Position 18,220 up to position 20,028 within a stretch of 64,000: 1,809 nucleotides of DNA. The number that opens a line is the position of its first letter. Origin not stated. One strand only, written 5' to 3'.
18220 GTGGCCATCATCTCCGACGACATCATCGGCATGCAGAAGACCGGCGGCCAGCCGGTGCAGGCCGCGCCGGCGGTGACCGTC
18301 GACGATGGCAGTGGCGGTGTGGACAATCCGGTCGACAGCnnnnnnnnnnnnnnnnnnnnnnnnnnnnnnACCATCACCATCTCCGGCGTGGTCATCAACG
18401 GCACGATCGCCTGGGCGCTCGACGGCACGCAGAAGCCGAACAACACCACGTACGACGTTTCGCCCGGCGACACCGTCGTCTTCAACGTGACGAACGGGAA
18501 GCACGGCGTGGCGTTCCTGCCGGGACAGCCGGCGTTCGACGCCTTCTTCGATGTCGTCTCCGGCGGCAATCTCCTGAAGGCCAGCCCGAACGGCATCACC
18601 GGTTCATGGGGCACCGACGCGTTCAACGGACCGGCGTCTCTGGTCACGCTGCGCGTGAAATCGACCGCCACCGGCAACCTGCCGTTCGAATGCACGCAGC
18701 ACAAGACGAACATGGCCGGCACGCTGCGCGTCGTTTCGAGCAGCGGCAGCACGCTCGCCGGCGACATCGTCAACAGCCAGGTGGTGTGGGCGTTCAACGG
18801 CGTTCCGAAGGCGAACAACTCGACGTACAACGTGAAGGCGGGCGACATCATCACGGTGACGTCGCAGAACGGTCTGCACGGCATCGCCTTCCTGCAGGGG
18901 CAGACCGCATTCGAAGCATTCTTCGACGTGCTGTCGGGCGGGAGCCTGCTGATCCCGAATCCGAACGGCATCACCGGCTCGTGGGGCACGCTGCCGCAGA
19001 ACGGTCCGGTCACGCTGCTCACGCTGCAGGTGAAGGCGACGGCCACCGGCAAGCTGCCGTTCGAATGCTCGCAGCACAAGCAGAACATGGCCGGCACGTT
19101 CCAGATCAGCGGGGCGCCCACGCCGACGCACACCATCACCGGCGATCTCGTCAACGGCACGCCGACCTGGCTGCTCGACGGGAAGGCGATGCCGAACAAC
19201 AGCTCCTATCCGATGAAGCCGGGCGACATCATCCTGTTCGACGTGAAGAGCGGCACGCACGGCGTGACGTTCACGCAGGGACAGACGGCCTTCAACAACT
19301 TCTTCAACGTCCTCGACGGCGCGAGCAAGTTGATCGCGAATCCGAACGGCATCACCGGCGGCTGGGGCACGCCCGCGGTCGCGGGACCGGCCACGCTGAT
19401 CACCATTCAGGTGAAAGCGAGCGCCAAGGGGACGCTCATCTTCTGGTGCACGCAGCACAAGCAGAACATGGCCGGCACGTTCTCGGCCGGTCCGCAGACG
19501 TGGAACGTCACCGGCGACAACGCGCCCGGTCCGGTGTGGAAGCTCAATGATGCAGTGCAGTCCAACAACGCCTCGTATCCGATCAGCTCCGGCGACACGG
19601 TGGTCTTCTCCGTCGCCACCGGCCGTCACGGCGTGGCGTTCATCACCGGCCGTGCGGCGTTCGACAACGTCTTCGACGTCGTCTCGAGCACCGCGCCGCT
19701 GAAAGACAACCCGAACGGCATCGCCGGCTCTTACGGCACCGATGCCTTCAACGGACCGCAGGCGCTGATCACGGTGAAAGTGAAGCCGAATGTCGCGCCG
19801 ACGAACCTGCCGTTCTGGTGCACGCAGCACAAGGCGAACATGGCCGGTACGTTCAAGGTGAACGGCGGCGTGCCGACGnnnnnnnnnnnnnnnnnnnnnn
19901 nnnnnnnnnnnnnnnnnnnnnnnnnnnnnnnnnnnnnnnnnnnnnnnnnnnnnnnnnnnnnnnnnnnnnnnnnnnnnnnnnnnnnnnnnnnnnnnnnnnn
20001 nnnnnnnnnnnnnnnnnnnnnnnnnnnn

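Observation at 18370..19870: Four near-periodic ~375-bp in-frame tandem repeats inside the giant oxidase gene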

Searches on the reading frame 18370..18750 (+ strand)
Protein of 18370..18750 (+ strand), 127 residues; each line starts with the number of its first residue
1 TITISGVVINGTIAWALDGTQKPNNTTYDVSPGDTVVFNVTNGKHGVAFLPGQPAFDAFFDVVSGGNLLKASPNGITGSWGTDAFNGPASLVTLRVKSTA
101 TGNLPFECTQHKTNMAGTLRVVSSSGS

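Call 7: search_protein_families(library=ncbifam, proteins=[window:18375-18749:+], max_evalue=0.1)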
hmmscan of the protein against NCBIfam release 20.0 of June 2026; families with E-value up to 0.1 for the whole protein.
window:18375-18749:+ (125 aa): 0 families

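Call 9: search_protein_families(library=pfam, proteins=[window:18370-18750:+], max_evalue=1)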
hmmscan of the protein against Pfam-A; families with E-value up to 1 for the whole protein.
seq(127 aa): 1 family
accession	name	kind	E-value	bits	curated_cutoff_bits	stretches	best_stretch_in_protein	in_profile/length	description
PF07883.17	Cupin_2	-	0.22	11.7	27.2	1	6-46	22-55/70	Cupin domain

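Call 25: search_protein_representatives(alignment_id=A2)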
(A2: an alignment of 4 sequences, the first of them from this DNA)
Query: 4 sequences, 127 profile positions. Proteins with E-value up to 0.001 (for the whole library): 78; up to 1e-10: 37; up to 1e-30: 10. The best 78 are listed.
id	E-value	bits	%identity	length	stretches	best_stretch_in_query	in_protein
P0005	9.7e-222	739.8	-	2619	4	3-123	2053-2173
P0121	2.2e-86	302.3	-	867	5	1-125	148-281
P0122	7.2e-83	290.9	-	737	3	1-126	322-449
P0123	1.0e-64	232.2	-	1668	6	1-121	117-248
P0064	4.4e-51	188.2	-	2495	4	3-122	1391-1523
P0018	8.8e-51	187.2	-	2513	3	2-121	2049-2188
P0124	3.4e-45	169.1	-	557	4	29-124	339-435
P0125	1.6e-40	154.0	-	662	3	1-121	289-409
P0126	1.2e-38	148.0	-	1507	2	2-121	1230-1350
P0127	1.7e-35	137.8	-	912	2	2-122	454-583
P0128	1.4e-28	115.4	-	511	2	1-121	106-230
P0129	7.9e-28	113.0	-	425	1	1-125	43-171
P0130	1.2e-24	102.7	-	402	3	26-126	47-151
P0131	4.9e-23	97.5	-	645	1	3-123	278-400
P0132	1.1e-22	96.3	-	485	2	3-121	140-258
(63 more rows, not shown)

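Call 26: predict_structure(alignment_id=A3)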
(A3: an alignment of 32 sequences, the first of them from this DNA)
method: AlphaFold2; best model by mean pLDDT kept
length: 127 residues; sequences in the alignment: 32
mean_pLDDT: 96.7   pTM: 0.89
mean pLDDT of the five models: 96.7, 96.5, 96.6, 96.4, 96.2
residues with pLDDT >= 90: 122; 70-90: 1; 50-70: 3; < 50: 1
segments of 3 or more residues with pLDDT < 50: none
pLDDT, mean of each block of 10 residues (from residue 1): 98 98 98 98 99 98 98 98 98 98 98 98 72
secondary structure, 60 per line:
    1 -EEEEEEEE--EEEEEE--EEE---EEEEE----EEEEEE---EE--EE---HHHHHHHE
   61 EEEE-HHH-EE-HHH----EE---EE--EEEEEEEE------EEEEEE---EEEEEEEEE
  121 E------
elements in order: E2-9 E12-17 E20-22 E26-30 E35-40 H53-59 E60-64 E89-96 E103-108 E112-121

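Call 28: fold_search(model_id=the predicted structure, library=pdb)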
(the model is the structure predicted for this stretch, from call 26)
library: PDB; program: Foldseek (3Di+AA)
matches with E <= 10: 1271; with E <= 0.001: 140
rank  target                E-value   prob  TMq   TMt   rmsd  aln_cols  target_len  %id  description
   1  1sfd_A                5.6e-05  1.00  0.55  0.65   3.8       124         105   14  oxidized form of amicyanin mutant P94F (released 2004-07-27)
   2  6tfo_B                6.7e-05  1.00  0.49  0.18   4.8       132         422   17  Crystal structure of as isolated three-domain copper-containing nitrite reductase from Hyphomicrobium denitrificans st (released 2020-06-10)
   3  2ux6                  7.1e-05  1.00  0.45  0.46   7.9       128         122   20  Pseudoazurin with engineered amicyanin ligand loop, oxidized form, pH 7.5 (released 2007-08-21)
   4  2idq                  8.4e-05  1.00  0.53  0.62   4.3       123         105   15  Structure of M98A mutant of amicyanin, Cu(II) (released 2007-03-13)
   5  1b3i                  1.0e-04  1.00  0.51  0.65   6.6       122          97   21  NMR SOLUTION STRUCTURE OF PLASTOCYANIN FROM THE PHOTOSYNTHETIC PROKARYOTE, PROCHLOROTHRIX HOLLANDICA (MINIMIZED AVERAGE  (released 1999-04-27)
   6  6tfo_C                1.1e-04  1.00  0.50  0.18   4.0       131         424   18  Crystal structure of as isolated three-domain copper-containing nitrite reductase from Hyphomicrobium denitrificans st (released 2020-06-10)
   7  3ply_A                1.1e-04  1.00  0.52  0.62   4.4       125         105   16  Structure of Oxidized P96G Mutant of Amicyanin (released 2011-02-09)
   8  1aaj                  1.1e-04  1.00  0.49  0.58   4.7       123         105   15  CRYSTAL STRUCTURE ANALYSIS OF AMICYANIN AND APOAMICYANIN FROM PARACOCCUS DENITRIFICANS AT 2.0 ANGSTROMS AND 1.8 ANGSTROM (released 1993-10-31)
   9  5x31_A                1.2e-04  1.00  0.49  0.50   6.5       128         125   17  Pseudoazurin from Alcaligenes faecalis (space group P65) (released 2017-04-12)
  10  1id2_A                1.2e-04  1.00  0.41  0.48   5.9       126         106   15  CRYSTAL STRUCTURE OF AMICYANIN FROM PARACOCCUS VERSUTUS (THIOBACILLUS VERSUTUS) (released 2001-04-11)
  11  1jxg_A                1.3e-04  1.00  0.55  0.67   5.2       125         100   18  The 1.6 A Resolution Crystal Structure of a Mutant Poplar Plastocyanin Bearing a 21-25 Engeneered Disulfide Bridge (released 2001-12-19)
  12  6tfd_A                1.3e-04  1.00  0.49  0.18   5.0       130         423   15  Crystal structure of nitrite and NO bound three-domain copper-containing nitrite reductase from Hyphomicrobium denitri (released 2020-06-10)
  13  2dv6_A                1.3e-04  1.00  0.48  0.18   5.0       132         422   18  Crystal structure of nitrite reductase from Hyphomicrobium denitrificans (released 2007-02-20)
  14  2aan                  1.3e-04  1.00  0.49  0.50   6.4       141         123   19  Auracyanin A: A "blue" copper protein from the green thermophilic photosynthetic bacterium,chloroflexus aurantiacus (released 2006-07-11)
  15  8z59_B                1.4e-04  1.00  0.44  0.16   6.9       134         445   20  The X-Ray crystal structure of multicopper oxidase from Sulfurimonas sp. (released 2025-02-19)
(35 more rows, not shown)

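Call 29: search_solved_structures(query=A3, max_evalue=1, show_alignments=2)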
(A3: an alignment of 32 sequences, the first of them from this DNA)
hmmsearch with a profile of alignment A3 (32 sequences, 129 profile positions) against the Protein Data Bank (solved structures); distinct sequences matched with E-value up to 1: 3.
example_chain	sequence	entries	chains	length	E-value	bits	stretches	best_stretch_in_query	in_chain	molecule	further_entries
1kdi_A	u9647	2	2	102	0.19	15.3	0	101-123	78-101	PLASTOCYANIN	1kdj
2bz7_A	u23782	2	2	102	0.22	15.1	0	101-123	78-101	PLASTOCYANIN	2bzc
6yez_P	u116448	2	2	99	0.29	14.6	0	26-50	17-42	Plastocyanin, chloroplastic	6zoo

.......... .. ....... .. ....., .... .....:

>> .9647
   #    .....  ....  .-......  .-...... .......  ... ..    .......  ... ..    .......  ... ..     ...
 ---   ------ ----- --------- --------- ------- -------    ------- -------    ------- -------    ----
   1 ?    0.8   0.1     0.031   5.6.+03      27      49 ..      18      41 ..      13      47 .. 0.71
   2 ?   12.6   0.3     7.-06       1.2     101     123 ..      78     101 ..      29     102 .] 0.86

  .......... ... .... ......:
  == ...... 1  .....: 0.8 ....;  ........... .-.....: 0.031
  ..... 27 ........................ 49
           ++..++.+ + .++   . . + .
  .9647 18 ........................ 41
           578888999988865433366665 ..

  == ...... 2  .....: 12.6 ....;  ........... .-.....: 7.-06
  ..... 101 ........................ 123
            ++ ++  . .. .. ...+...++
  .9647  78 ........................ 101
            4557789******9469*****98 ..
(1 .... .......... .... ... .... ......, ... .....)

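Call 42: find_homologous_proteins(query=A3, max_evalue=0.00001)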
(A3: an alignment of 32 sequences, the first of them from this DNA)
Query A3 (32 sequences) (127 aa, profile of the alignment): 4 proteins with E <= 0.00001 among 1786 candidates.
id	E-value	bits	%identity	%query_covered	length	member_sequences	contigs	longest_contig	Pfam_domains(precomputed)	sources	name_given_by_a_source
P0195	1.0e-43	167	38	86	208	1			-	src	-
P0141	4.6e-30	122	34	94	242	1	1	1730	-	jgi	-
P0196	9.8e-17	79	31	68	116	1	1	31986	-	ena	-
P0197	1.7e-9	56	38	36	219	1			-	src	-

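Call 44: find_encoding_contigs(protein=P0196, flank=6000, max_places=2)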
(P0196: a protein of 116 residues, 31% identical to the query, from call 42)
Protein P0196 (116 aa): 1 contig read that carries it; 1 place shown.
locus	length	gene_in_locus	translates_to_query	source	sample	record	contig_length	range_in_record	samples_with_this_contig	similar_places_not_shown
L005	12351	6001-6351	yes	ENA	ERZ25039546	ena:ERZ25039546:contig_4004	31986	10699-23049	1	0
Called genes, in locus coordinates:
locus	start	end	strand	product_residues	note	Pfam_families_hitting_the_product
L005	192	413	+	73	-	-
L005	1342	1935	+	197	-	PF02630:SCO1-SenC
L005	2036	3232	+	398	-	-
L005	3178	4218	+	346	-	-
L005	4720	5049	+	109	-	-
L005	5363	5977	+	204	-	-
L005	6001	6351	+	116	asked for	-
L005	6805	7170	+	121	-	-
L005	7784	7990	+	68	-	-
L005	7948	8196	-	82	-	-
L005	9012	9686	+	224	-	-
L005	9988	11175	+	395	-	PF02239:Cytochrom_D1 (faint), PF21783:YNCE (faint), PF23414:Beta-prop_EML_2 (faint), PF10282:Lactonase (faint), PF25174:Beta-prop_THOC3 (weak)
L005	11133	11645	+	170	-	PF13115:YtkA (faint)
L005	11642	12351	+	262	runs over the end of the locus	PF04488:Gly_transf_sug (weak)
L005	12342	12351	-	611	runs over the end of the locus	-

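Call 58: find_related_loci(query=A2, collection=genome_contigs, flank=9000)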
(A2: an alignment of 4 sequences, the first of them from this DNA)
Query A2 (127 aa) in genome_contigs; peptide patterns used: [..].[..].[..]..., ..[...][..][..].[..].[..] (x = any residue, [..] = any of these).
262 stretches matched a pattern; 4 encode a relative of the query (tblastn E <= 1e-3); 2 distinct loci.
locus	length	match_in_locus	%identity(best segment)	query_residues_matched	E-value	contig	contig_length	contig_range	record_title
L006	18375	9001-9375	80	1-125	4e-67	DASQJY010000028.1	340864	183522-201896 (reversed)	MAG TPA_asm: Thermoanaerobaculia bacterium isolate SMAG_U11898 k141_5127335, whole genome shotgun sequence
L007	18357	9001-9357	78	3-121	6e-61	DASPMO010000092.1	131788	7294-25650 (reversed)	MAG TPA_asm: Thermoanaerobaculia bacterium isolate SMAG_U12094 k141_354323, whole genome shotgun sequence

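Call 69: search_protein_families(library=pfam, alignment_id=A3, max_evalue=0.1)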
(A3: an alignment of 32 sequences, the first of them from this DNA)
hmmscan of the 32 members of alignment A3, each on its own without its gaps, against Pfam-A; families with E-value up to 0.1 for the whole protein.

A. member 1, seq(127 aa): 0 families

B. families by the number of members that match (of 32 scanned): 4 families
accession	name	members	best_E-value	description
PF00127.26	Copper-bind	1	0.022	Copper binding proteins, plastocyanin/azurin family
PF01725.21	Ham1p_like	1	0.045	Ham1 family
PF22464.2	Spike_JR1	1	0.069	Spike protein P1, first jelly-roll domain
PF01206.22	TusA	1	0.099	Sulfurtransferase TusA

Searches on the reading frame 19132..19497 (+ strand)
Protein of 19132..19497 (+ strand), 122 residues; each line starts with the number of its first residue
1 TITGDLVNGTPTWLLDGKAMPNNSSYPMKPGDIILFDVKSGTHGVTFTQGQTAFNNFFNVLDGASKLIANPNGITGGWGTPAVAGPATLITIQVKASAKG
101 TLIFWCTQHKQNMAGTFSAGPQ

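Call 9: search_protein_families(library=pfam, proteins=[window:19132-19497:+], max_evalue=1)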
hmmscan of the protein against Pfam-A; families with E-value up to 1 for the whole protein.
seq(122 aa): 2 families
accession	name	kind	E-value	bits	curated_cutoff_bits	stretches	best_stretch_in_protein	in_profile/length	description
PF02933.23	CDC48_2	-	0.13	12.3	22.4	1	25-47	16-36/64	Cell division protein 48 (CDC48), domain 2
PF00877.26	NLPC_P60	-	0.19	12.2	23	0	24-50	47-73/105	NlpC/P60 family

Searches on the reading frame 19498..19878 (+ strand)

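Call 9: search_protein_families(library=pfam, proteins=[window:19498-19878:+], max_evalue=1)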
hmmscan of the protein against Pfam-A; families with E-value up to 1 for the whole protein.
seq(127 aa): 1 family
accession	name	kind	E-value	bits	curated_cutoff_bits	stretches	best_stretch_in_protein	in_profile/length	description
PF01206.22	TusA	-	0.099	12.9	28.6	0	3-22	4-23/70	Sulfurtransferase TusA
